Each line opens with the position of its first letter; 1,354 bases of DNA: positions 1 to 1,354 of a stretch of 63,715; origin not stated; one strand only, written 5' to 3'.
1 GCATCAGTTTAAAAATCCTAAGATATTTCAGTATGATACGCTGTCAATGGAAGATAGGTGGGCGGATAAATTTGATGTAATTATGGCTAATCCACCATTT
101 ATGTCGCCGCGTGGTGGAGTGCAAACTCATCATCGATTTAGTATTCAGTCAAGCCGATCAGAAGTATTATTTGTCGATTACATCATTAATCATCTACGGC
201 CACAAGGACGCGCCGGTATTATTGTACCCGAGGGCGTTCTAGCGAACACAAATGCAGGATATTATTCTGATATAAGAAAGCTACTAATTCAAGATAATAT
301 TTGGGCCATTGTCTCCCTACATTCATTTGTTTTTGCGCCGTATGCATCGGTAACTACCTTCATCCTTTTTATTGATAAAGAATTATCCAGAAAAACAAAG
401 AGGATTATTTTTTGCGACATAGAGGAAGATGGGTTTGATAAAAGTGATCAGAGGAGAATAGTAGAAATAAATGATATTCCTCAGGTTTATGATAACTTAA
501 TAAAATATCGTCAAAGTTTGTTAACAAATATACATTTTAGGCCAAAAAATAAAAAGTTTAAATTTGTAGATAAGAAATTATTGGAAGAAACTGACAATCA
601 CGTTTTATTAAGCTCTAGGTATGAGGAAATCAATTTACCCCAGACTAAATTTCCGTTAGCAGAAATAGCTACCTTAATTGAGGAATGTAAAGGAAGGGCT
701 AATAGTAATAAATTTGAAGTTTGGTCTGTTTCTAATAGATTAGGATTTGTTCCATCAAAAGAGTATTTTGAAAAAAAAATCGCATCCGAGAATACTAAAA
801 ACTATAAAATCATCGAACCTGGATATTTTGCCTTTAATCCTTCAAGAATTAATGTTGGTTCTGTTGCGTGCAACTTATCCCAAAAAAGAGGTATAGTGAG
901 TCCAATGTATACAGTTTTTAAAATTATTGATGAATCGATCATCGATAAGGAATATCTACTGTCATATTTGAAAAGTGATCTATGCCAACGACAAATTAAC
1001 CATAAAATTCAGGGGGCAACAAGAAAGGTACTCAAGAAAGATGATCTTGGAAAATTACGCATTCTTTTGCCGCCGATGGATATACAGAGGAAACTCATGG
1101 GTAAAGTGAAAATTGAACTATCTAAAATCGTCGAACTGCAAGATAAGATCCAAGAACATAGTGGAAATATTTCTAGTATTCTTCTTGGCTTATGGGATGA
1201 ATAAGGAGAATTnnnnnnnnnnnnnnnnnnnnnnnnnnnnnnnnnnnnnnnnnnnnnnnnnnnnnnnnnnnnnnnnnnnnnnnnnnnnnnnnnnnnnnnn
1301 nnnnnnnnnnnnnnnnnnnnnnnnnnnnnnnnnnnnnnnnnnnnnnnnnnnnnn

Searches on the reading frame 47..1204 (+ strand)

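Call 92: search_protein_families(library=pfam, max_evalue=0.001, proteins=[window:47-1204:+])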
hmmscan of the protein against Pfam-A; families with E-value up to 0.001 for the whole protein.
window:47-1204:+ (385 aa): 3 families
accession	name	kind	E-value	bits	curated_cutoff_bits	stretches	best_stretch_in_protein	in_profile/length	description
PF02384.22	N6_Mtase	-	7.3e-22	78.5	20.4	1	5-154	122-275/311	N-6 DNA Methylase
PF07669.17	Eco57I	-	8.5e-08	32.9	25.3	1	5-91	71-165/171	Eco57I restriction-modification methylase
PF01420.25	Methylase_S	-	1.8e-05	25.5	22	1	245-349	46-144/168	Type I restriction modification DNA specificity domain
